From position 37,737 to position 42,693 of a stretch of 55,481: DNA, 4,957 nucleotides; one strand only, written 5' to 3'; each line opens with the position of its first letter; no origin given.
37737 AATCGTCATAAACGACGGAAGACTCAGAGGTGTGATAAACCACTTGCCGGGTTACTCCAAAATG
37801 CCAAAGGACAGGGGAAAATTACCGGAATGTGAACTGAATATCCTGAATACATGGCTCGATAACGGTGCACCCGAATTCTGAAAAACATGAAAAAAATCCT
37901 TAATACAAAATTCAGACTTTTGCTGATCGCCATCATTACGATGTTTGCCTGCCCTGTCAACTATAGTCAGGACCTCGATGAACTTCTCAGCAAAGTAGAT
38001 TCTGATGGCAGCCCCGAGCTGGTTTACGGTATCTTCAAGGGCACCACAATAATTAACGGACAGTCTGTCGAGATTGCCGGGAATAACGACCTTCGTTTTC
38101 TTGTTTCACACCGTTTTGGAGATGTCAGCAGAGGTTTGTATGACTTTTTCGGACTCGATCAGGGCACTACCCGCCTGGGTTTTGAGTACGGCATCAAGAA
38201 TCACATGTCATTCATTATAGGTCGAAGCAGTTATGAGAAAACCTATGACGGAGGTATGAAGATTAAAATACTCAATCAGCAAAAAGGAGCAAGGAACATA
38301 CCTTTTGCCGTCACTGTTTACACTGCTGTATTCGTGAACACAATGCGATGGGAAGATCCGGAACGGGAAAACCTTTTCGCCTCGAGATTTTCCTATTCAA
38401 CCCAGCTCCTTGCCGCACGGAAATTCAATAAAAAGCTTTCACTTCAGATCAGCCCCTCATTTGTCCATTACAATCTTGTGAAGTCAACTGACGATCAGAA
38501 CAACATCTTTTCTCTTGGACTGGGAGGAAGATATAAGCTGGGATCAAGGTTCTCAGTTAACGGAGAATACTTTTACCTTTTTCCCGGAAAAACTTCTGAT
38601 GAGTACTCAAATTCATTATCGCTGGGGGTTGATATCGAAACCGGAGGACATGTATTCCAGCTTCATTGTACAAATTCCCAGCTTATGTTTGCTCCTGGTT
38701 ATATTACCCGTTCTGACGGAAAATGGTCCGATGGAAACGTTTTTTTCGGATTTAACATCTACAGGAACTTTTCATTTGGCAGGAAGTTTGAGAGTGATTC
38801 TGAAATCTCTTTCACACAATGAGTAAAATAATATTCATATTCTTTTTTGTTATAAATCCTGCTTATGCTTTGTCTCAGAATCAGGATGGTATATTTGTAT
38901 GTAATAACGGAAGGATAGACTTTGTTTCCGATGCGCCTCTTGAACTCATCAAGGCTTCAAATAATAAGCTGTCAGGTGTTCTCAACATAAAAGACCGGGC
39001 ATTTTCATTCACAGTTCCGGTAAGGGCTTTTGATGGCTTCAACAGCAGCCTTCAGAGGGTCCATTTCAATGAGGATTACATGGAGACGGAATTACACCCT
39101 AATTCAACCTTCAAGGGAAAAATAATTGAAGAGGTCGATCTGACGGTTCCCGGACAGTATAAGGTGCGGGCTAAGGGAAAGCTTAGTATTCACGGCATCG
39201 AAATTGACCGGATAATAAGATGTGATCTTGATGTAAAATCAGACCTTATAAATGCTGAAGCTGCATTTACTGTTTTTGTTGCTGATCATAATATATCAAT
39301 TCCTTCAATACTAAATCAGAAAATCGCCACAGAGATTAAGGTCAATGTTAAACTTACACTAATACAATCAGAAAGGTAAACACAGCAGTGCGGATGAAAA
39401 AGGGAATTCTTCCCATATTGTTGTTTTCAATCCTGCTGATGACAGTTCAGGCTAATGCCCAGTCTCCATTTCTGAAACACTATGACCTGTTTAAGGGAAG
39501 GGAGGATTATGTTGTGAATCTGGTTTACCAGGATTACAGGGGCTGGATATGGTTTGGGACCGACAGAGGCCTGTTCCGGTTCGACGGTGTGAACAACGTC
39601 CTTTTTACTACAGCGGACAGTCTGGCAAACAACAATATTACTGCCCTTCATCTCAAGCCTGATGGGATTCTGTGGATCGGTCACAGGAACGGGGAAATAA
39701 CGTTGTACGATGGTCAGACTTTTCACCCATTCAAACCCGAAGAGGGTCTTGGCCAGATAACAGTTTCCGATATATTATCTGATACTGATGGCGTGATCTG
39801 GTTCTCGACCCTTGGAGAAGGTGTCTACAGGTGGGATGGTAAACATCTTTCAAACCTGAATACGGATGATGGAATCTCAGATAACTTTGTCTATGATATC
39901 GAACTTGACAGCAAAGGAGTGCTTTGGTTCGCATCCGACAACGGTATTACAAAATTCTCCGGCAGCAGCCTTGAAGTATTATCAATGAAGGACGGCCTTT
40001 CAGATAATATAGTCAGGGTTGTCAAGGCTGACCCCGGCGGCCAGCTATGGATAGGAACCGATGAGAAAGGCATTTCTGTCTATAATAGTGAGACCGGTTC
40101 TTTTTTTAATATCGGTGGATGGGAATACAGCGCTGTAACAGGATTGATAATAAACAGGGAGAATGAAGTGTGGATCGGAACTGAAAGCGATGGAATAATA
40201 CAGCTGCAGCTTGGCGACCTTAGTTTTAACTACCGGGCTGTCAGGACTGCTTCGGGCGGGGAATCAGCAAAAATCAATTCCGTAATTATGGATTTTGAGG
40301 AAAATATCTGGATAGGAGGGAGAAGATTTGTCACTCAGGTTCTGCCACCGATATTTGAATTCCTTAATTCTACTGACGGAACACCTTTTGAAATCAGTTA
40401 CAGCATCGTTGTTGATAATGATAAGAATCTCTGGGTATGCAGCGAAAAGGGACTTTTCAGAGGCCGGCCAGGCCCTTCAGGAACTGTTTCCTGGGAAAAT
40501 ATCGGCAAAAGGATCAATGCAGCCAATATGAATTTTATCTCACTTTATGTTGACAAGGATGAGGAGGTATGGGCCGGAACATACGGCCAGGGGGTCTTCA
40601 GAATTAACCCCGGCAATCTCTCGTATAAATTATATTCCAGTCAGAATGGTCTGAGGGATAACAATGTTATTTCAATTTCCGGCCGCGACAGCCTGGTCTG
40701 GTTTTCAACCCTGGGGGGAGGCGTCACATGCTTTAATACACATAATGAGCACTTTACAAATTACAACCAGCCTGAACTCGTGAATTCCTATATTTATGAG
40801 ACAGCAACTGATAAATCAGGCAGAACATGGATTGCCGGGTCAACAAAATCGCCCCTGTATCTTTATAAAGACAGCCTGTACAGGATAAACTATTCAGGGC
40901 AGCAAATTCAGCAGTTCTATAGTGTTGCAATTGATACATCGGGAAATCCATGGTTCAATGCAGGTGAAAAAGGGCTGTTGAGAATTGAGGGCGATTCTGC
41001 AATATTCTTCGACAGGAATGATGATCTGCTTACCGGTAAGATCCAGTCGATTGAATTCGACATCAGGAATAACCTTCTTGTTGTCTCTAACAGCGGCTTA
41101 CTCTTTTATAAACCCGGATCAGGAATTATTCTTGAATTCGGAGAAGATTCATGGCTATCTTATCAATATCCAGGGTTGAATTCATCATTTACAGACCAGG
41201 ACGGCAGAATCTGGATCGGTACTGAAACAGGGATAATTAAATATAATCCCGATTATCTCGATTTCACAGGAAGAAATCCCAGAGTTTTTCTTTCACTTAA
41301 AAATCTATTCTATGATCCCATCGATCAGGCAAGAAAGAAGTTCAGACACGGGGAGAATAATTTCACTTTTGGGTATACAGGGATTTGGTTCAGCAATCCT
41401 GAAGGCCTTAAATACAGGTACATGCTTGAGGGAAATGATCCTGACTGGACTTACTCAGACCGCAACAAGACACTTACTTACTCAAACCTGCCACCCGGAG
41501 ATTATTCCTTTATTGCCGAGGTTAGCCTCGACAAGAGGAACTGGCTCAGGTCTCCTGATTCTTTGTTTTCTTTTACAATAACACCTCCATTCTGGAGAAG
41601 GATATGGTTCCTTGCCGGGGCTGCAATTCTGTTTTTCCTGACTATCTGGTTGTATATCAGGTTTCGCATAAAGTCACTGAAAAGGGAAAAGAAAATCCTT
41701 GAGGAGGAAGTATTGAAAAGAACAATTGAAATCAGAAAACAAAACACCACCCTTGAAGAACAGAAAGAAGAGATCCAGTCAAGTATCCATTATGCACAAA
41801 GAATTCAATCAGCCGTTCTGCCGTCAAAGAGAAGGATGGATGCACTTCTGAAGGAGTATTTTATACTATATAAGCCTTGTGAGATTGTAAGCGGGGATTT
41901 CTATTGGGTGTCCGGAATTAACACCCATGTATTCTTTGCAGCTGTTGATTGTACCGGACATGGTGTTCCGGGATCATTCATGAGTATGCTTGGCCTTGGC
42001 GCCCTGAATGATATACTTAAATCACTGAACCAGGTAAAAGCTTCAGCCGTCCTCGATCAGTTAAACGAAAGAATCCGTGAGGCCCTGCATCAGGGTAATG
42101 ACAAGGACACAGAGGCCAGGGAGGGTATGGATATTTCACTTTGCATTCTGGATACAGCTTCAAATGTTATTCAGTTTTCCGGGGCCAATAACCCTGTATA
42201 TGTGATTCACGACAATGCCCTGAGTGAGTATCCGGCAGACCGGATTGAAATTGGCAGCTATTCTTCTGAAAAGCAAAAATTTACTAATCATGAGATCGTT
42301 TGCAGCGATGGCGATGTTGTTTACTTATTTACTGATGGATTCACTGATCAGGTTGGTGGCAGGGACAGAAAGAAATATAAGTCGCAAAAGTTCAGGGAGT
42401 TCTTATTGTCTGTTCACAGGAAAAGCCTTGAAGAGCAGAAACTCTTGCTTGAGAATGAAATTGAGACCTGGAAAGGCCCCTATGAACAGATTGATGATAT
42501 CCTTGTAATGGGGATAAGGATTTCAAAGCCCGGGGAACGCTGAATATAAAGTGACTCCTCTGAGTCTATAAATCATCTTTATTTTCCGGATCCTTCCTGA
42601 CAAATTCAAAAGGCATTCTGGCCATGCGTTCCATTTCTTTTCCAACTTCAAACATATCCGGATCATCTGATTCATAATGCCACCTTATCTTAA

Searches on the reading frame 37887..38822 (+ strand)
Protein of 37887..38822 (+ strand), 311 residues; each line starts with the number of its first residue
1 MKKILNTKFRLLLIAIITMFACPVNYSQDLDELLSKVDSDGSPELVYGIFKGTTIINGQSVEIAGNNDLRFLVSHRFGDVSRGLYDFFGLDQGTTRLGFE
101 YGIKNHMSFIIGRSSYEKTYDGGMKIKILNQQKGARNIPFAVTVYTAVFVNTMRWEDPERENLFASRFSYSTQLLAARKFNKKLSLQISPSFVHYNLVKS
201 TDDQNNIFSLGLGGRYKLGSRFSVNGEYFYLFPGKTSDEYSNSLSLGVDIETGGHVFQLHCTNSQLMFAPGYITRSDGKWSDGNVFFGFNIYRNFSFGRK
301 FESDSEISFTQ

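Call 79: search_protein_families(library=pfam, proteins=[window:37887-38822:+], max_evalue=0.00001)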
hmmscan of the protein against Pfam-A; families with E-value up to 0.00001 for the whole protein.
window:37887-38822:+ (311 aa): 1 family
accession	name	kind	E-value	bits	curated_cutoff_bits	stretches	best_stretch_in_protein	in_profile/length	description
PF19089.6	DUF5777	-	2.3e-91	305.9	23.1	1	50-295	1-247/247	Membrane bound beta barrel domain (DUF5777)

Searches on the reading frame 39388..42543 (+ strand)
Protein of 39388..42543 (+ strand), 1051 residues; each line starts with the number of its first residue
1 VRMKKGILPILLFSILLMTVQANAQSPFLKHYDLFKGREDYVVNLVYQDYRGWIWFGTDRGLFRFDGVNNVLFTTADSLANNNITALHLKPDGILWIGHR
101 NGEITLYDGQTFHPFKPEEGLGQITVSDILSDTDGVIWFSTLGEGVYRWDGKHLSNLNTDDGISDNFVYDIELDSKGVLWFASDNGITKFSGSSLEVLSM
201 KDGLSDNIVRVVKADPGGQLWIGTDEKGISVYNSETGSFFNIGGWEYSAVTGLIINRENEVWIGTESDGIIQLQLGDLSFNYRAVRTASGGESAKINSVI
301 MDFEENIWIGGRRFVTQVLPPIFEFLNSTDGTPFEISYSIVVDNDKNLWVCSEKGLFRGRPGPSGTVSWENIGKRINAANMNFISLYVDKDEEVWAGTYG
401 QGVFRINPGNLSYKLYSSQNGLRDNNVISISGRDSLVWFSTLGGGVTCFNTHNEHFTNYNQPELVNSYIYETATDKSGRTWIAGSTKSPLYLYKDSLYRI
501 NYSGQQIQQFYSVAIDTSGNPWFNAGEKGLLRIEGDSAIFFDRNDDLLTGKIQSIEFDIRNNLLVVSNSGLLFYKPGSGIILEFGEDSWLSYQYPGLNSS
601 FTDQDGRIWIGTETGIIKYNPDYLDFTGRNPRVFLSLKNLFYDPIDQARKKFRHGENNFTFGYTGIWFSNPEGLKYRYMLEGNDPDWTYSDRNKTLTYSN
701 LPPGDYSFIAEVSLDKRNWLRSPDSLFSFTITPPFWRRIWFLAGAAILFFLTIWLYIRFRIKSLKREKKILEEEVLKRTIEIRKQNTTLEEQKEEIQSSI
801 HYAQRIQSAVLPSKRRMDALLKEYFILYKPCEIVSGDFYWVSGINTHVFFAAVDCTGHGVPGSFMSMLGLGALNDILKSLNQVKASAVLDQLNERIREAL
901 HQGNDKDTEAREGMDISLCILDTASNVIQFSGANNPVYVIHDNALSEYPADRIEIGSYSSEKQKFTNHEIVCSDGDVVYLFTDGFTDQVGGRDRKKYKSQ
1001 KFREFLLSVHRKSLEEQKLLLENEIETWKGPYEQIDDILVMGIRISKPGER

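Call 79: search_protein_families(library=pfam, proteins=[window:39388-42543:+], max_evalue=0.00001)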
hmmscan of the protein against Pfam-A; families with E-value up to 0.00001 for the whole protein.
window:39388-42543:+ (1051 aa): 4 families
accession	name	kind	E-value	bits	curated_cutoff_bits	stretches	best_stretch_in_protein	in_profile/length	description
PF07494.17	Reg_prop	-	2e-31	104.4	20.4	0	162-185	1-24/24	Two component regulator propeller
PF07228.17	SpoIIE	-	2.6e-17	63.8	25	1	847-1045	4-191/192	Stage II sporulation protein E (SpoIIE)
PF07495.19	Y_Y_Y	-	6.5e-15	55.2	26.6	1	668-731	2-64/65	Y_Y_Y domain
PF08450.18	SGL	-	8.7e-06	26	26.3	0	220-312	15-104/246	SMP-30/Gluconolactonase/LRE-like region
